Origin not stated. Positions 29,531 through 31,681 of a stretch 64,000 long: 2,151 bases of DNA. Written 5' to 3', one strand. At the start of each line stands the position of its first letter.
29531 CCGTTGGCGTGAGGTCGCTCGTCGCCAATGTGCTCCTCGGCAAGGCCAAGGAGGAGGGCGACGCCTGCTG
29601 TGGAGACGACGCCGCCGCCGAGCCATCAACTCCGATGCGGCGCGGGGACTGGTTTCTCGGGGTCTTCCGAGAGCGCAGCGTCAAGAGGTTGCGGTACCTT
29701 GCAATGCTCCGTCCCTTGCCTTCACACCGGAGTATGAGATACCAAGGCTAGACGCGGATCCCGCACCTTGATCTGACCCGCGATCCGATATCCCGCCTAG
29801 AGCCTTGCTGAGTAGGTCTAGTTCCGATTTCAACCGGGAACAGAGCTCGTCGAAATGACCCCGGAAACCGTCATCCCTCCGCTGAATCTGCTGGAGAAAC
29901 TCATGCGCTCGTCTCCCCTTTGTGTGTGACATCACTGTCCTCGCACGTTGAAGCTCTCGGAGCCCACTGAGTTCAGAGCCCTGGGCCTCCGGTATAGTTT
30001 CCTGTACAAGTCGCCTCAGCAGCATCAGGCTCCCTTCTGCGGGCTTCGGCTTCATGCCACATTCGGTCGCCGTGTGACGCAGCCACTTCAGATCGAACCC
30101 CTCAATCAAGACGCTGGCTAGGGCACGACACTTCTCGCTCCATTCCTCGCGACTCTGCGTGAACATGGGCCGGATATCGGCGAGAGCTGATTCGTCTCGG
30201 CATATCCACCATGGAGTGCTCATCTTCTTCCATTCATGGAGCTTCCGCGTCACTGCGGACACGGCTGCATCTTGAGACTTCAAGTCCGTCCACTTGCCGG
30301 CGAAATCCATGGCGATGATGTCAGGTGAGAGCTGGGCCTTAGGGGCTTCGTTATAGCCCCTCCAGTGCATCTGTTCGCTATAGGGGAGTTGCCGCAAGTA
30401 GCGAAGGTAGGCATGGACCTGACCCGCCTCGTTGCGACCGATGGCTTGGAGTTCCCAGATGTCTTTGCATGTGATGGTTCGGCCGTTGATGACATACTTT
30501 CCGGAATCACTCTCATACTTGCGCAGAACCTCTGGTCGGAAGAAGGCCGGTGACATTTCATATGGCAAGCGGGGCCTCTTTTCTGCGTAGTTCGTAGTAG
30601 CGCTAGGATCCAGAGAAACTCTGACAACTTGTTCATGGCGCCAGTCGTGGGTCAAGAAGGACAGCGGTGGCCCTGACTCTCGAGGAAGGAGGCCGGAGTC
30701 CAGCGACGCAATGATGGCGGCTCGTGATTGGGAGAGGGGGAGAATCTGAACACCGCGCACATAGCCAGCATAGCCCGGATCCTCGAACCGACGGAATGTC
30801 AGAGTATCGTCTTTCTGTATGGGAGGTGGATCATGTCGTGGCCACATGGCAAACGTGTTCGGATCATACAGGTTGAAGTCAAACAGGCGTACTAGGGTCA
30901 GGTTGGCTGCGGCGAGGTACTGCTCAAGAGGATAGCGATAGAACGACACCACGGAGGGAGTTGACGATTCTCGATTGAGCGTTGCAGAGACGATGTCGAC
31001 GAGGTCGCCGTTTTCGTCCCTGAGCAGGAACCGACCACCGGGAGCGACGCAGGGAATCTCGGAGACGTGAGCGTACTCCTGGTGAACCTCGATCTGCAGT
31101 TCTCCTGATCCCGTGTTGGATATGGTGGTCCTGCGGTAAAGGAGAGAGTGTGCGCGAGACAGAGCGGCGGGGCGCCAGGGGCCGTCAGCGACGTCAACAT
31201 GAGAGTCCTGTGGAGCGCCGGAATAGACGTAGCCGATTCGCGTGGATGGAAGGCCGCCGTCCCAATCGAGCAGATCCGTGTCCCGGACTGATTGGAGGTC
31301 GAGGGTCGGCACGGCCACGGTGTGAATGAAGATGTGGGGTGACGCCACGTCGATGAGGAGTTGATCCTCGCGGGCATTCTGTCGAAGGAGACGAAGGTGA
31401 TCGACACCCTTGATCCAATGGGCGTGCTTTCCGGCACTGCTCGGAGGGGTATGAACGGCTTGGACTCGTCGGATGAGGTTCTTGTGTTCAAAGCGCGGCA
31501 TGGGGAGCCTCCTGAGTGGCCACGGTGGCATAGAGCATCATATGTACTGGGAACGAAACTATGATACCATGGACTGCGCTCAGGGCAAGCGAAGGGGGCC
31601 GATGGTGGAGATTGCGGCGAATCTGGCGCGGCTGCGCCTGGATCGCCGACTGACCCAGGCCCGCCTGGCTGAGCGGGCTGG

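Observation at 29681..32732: Divergent pair: AT-richer 606-aa unknown protein and an XRE-HTH/ImmA-peptidase regulator, a candidate undescribed immunity module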

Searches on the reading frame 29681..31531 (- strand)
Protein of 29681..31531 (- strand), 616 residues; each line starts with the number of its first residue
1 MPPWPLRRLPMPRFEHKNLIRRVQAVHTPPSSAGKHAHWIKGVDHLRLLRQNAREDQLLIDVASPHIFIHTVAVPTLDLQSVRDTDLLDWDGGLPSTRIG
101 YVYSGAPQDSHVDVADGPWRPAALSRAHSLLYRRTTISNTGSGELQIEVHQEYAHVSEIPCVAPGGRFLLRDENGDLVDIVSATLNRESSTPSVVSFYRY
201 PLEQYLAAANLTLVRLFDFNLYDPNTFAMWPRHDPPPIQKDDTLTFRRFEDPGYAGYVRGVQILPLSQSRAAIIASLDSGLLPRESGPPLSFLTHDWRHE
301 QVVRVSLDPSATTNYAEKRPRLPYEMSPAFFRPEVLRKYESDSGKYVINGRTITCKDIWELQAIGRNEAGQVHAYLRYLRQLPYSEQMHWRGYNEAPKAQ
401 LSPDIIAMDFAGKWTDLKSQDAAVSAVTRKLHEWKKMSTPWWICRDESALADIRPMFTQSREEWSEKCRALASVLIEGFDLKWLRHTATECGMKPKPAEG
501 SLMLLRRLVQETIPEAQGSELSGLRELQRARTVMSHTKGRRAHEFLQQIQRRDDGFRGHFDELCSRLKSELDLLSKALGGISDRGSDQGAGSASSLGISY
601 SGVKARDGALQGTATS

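Call 3: search_protein_families(library=pfam, proteins=[window:29681-31531:-], max_evalue=0.1)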
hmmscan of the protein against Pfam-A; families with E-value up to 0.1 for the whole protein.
window:29681-31531:- (616 aa): 0 families

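Call 4: search_protein_families(library=padloc, proteins=[window:29681-31531:-], max_evalue=0.1)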
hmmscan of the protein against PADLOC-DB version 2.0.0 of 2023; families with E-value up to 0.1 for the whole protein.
window:29681-31531:- (616 aa): 0 families

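Call 5: search_protein_families(library=ncbifam, proteins=[window:29681-31531:-], max_evalue=1)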
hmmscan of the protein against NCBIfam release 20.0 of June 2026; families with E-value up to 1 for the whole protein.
window:29681-31531:- (616 aa): 0 families

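Call 6: search_protein_families(library=phrogs, proteins=[window:29681-31531:-], max_evalue=1)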
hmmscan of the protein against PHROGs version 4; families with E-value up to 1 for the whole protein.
window:29681-31531:- (616 aa): 0 families

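Call 7: find_homologous_proteins(query=window:29681-31501:-)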
Query window:29681-31501:- (606 aa): 346 proteins with E <= 0.001 among 8000 candidates; the best 120 are listed.
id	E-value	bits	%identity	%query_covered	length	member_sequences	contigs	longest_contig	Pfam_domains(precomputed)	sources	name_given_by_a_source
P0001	0.0e+0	1403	100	100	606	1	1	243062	-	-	-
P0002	1.6e-197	676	52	94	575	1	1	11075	-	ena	-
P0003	8.7e-197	673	52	95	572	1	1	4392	-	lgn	-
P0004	1.4e-196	673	53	94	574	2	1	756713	-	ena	-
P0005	8.2e-195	667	52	94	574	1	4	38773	-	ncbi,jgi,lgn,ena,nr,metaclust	ncbi:MAG: hypothetical protein OXE58_13595 [Acidobacteria bacterium]|nr:hypothetical protein [Acidob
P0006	1.2e-194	666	52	94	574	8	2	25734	-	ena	-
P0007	5.2e-193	661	51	94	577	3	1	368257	-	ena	-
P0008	5.4e-193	661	51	94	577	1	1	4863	-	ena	-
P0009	1.3e-192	660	51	94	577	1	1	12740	-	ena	-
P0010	1.6e-192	659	52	94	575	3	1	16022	-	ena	-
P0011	7.3e-192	657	52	94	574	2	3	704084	-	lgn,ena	-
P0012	1.3e-181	623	49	92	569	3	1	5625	-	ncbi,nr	ncbi:MAG: hypothetical protein OYL41_14980 [Acidobacteriota bacterium]|nr:hypothetical protein [Acid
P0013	5.1e-167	575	46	94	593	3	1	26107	-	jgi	jgi:hypothetical protein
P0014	1.5e-115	405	38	93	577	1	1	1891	-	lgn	-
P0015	4.2e-115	404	37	94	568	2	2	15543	-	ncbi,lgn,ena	-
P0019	1.1e-113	399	37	94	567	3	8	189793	-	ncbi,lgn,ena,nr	ncbi:MAG TPA: hypothetical protein PLD45_01985 [Spirochaetales bacterium]|nr:hypothetical protein [S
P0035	3.3e-111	391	36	93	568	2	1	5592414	-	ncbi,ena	-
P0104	6.8e-107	377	36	93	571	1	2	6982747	-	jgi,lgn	jgi:hypothetical protein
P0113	2.9e-106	375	37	90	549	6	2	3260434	-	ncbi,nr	ncbi:hypothetical protein [Truepera radiovictrix]|nr:hypothetical protein [Truepera radiovictrix] WM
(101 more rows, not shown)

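Call 11: find_related_loci(query=A1, collection=genome_contigs, flank=8000)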
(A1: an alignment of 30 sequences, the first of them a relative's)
Query A1 (606 aa) in genome_contigs; peptide patterns used: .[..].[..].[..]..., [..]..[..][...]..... (x = any residue, [..] = any of these).
293 stretches matched a pattern; 279 encode a relative of the query (tblastn E <= 1e-3); the best 80 are kept; 80 distinct loci.
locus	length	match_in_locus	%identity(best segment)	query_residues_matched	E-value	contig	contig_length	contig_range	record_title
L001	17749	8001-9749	51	1-585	0e+0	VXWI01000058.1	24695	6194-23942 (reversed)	MAG: Acidobacteria bacterium isolate SB0668_bin_14 NODE_929_length_24695_cov_15.178815, whole genome shotgun sequence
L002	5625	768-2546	48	1-593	0e+0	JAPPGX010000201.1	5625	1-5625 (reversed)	MAG: Acidobacteriota bacterium isolate RHO1_bin_67 NODE_15290_length_5625_cov_31.491203, whole genome shotgun sequence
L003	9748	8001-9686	36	1-569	3e-116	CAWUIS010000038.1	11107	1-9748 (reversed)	MAG: uncultured Candidatus Melainabacteria bacterium isolate SRR17458609_binner23_13_1705322966 genome assembly, contig:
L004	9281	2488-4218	37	4-581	3e-116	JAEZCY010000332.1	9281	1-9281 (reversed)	MAG: Acidobacteria bacterium isolate OH_CBrB_268 k127_3140611, whole genome shotgun sequence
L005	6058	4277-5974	36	1-569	9e-116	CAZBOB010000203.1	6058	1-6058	MAG TPA_asm: uncultured Desulfobacteraceae bacterium isolate binchicken_co34_357 genome assembly, contig: NODE_23605_len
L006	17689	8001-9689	36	1-564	3e-114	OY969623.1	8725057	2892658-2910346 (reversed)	MAG: uncultured Gemmataceae bacterium isolate MFD06742.bin.c.1 genome assembly, chromosome: 1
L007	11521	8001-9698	37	1-567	1e-113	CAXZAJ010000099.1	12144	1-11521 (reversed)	MAG: uncultured bacterium isolate ERR13599002_concoct_79 genome assembly, contig: ERZ24875815.1083, whole genome shotgun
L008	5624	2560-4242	36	1-561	1e-112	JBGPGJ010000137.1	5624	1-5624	MAG: Sulfurifustaceae bacterium isolate OBJ_0618_7090110_45 k141_6644122_length_5624_cov_9.0000, whole genome shotgun se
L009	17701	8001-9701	37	1-570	2e-112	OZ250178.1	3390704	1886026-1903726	MAG: Candidatus Foliamicus sp. isolate ac1afad2-df65-4484-8806-aab42824610e genome assembly, chromosome: 1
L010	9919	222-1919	37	1-567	2e-112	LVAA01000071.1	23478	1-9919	MAG: Syntrophobacterales bacterium Delta_02 Delta_02_contig_16310, whole genome shotgun sequence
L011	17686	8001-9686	36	1-562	6e-112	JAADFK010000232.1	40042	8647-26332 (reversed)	MAG: Acidobacteriota bacterium isolate M_MaxBin.023 contig-127_925, whole genome shotgun sequence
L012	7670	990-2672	37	1-561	8e-111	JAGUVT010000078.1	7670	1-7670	MAG: Deltaproteobacteria bacterium isolate DeMMO5_3 c_000000002192, whole genome shotgun sequence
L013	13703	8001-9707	35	1-568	9e-111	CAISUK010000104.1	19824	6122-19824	MAG: uncultured proteobacterium isolate D14_bin-0553 genome assembly, contig: bin-0553:104/727, whole genome shotgun seq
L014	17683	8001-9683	35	1-569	8e-110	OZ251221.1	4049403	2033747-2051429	MAG: bacterium isolate 32a2cbb7-c6c8-45cd-829d-ddd1ef6a6eb2 genome assembly, chromosome: 1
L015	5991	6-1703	36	1-569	3e-109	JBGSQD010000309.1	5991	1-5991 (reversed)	MAG: Geobacterales bacterium isolate JTS-AC321 k141_4065488, whole genome shotgun sequence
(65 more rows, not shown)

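Call 16: find_encoding_contigs(protein=P0113, flank=10000, max_places=3)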
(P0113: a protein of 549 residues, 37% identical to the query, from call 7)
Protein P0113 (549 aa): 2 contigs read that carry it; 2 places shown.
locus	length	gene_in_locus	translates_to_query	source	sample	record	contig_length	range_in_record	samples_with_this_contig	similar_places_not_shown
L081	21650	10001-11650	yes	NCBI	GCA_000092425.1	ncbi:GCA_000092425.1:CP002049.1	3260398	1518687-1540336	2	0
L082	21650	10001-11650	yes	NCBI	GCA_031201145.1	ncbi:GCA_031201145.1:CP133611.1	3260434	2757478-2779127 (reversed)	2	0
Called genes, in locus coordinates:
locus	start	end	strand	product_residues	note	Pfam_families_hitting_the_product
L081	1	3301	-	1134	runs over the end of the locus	PF00128:Alpha-amylase, PF16657:Malt_amylase_C, PF18085:Mak_N_cap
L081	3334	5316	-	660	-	PF11896:GlgE_dom_N_S, PF00128:Alpha-amylase, PF16657:Malt_amylase_C, PF21702:GLGE_C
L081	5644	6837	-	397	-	PF08240:ADH_N, PF00107:ADH_zinc_N, PF13602:ADH_zinc_N_2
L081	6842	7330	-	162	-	PF19851:DUF6326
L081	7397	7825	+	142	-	PF01797:Y1_Tnp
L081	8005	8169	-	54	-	-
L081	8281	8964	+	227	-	PF00440:TetR_N, PF02909:TetR_C_1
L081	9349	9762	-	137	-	PF13495:Phage_int_SAM_4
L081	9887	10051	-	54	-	-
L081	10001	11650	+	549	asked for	-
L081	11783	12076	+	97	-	PF10387:DUF2442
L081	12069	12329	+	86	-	PF13711:DUF4160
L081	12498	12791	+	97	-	PF05015:HigB-like_toxin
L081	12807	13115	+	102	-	PF01381:HTH_3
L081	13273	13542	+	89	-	PF10823:DUF2568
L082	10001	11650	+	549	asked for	-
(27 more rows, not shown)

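Call 17: find_encoding_contigs(protein=P0035, flank=8000, max_places=2)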
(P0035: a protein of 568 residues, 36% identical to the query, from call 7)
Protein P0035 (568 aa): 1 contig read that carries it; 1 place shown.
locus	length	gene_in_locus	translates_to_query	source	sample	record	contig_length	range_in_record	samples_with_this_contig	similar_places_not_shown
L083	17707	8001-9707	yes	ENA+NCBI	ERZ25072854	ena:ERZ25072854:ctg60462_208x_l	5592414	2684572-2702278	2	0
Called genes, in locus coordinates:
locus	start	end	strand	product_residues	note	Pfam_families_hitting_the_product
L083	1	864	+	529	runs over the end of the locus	PF13185:GAF_2, PF01590:GAF, PF13492:GAF_3, PF00158:Sigma54_activat, PF14532:Sigma54_activ_2, PF07728:AAA_5, PF25601:AAA_lid_14, PF02954:HTH_8 (weak)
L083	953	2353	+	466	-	PF05970:PIF1, PF13245:AAA_19, PF13604:AAA_30, PF02689:Herpes_Helicase (weak)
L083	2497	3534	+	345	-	PF16884:ADH_N_2, PF00107:ADH_zinc_N, PF13602:ADH_zinc_N_2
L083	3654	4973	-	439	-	PF07690:MFS_1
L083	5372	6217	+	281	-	PF04055:Radical_SAM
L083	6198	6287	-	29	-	-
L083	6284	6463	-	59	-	-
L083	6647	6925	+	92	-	PF05015:HigB-like_toxin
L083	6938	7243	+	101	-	PF12844:HTH_19 (weak), PF01381:HTH_3, PF13443:HTH_26 (faint), PF13560:HTH_31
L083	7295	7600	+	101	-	PF02954:HTH_8 (weak), PF13560:HTH_31, PF01381:HTH_3 (weak)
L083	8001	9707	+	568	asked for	-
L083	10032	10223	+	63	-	-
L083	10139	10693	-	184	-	PF01656:CbiA, PF09140:MipZ, PF10609:ParA (faint), PF13614:AAA_31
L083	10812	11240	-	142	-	-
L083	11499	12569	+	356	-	PF25852:DUF6242_C (faint), PF14870:PSII_BNR (faint), PF15902:Sortilin-Vps10 (weak), PF02012:BNR (faint), PF15902:Sortilin-Vps10 (weak)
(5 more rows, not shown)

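Call 18: find_encoding_contigs(protein=P0104, flank=8000, max_places=2)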
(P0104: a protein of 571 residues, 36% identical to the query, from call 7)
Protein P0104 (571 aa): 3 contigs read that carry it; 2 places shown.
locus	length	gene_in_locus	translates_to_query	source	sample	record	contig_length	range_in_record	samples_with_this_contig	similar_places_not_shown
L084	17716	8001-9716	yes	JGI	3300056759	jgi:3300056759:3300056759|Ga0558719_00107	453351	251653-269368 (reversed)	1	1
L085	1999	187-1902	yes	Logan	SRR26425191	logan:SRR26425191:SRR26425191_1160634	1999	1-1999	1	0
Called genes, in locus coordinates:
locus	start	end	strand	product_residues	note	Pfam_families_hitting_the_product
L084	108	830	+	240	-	-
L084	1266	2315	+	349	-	PF00561:Abhydrolase_1, PF12146:Hydrolase_4, PF12697:Abhydrolase_6, PF00326:Peptidase_S9 (faint), PF03096:Ndr (weak)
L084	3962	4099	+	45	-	PF05973:Gp49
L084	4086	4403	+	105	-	PF13744:HTH_37, PF13560:HTH_31, PF01381:HTH_3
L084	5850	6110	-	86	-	PF10387:DUF2442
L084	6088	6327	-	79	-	PF13711:DUF4160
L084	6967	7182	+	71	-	PF09720:Unstab_antitox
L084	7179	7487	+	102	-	PF05016:ParE_toxin (weak)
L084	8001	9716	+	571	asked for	-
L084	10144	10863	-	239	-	-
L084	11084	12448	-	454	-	-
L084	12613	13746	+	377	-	PF25164:CoiA_N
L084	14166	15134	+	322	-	-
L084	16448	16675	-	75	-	-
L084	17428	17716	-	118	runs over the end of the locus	PF05534:HicB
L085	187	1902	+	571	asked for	-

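Call 19: find_encoding_contigs(protein=P0004, flank=8000, max_places=2)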
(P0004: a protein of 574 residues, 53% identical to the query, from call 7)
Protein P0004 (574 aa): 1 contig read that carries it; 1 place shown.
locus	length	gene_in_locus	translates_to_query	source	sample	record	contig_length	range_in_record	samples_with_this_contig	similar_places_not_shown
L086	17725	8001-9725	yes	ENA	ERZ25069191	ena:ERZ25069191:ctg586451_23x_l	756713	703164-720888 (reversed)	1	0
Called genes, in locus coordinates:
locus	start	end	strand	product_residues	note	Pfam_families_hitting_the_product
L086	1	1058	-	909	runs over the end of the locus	PF28530:DUF8426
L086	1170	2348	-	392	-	-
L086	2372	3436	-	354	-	-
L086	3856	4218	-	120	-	PF21716:dnstrm_HI1420, PF01381:HTH_3 (weak)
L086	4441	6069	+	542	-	PF04326:SLFN_AlbA_2, PF13749:HATPase_c_4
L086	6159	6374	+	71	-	-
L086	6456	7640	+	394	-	PF13173:AAA_14, PF13635:DUF4143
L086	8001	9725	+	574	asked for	-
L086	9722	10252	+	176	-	-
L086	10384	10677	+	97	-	-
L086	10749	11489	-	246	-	-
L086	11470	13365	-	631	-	-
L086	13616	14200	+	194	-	-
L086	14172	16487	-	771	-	PF25199:nSTAND_NTPase5 (faint)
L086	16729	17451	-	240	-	PF13489:Methyltransf_23, PF13847:Methyltransf_31, PF08241:Methyltransf_11, PF08242:Methyltransf_12, PF13649:Methyltransf_25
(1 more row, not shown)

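Call 21: search_solved_structures(query=A1, max_evalue=10, show_alignments=3)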
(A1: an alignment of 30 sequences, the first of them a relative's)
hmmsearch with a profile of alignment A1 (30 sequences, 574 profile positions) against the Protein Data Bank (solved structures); distinct sequences matched with E-value up to 10: 2.
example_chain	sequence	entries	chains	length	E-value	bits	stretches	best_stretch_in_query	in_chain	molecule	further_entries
1sj5_A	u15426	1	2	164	0.65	11.4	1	36-97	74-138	conserved hypothetical protein TM0160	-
1vjl_A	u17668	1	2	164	0.65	11.4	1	36-97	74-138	hypothetical protein TM0160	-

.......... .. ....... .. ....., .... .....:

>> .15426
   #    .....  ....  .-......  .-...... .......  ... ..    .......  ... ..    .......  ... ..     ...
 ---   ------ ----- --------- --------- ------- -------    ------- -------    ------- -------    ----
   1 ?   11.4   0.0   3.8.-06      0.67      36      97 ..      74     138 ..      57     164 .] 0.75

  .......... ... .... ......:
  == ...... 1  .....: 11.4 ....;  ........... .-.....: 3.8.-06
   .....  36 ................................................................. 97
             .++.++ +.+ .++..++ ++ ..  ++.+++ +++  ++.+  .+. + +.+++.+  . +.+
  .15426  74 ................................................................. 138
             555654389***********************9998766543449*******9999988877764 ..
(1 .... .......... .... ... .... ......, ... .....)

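Call 23: predict_structure(alignment_id=A1)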
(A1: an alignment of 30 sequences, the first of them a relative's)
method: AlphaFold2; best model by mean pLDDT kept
length: 606 residues; sequences in the alignment: 30
mean_pLDDT: 76.0   pTM: 0.51
mean pLDDT of the five models: 76.0, 73.9, 72.6, 71.4, 70.1
residues with pLDDT >= 90: 125; 70-90: 317; 50-70: 92; < 50: 72
segments of 3 or more residues with pLDDT < 50: 84-106, 302-314, 576-606
pLDDT, mean of each block of 10 residues (from residue 1): 78 90 90 94 93 87 89 83 47 41 52 78 66 70 75 68 68 76 89 90 92 81 80 89 88 91 77 62 77 71 39 60 89 78 80 79 82 84 88 64 52 78 89 83 74 85 91 89 84 88 75 90 76 84 83 90 87 50 30 30 30
secondary structure, 60 per line:
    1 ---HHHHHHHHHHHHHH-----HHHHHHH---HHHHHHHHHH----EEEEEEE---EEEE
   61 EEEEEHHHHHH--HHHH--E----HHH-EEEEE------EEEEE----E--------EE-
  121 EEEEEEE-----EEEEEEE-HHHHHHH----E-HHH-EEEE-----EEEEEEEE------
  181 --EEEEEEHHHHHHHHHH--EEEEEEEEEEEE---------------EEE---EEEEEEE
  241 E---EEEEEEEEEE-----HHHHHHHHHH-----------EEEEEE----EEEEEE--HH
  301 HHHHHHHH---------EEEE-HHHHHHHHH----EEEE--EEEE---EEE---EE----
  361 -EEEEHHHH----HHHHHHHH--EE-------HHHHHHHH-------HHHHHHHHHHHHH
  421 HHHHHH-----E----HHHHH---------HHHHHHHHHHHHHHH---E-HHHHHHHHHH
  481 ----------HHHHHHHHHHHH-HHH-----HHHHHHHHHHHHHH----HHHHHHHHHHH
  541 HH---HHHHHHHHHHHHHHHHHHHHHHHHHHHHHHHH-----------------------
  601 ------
elements in order: H4-17 H23-29 H33-42 E47-53 E57-65 H66-71 H74-77 E89-93 E100-104 E121-127 E133-139 H141-147 E158-161 E167-174 E183-188 H189-198 E201-212 E228-230 E234-241 E245-254 H260-269 E281-286 E291-296 H299-308 E318-321 H323-331 E336-339 E342-345 E349-351 E362-365 H366-369 H374-381 H393-400 H408-426 H437-441 H451-465 H471-480 H491-502 H512-525 H530-542 H546-577
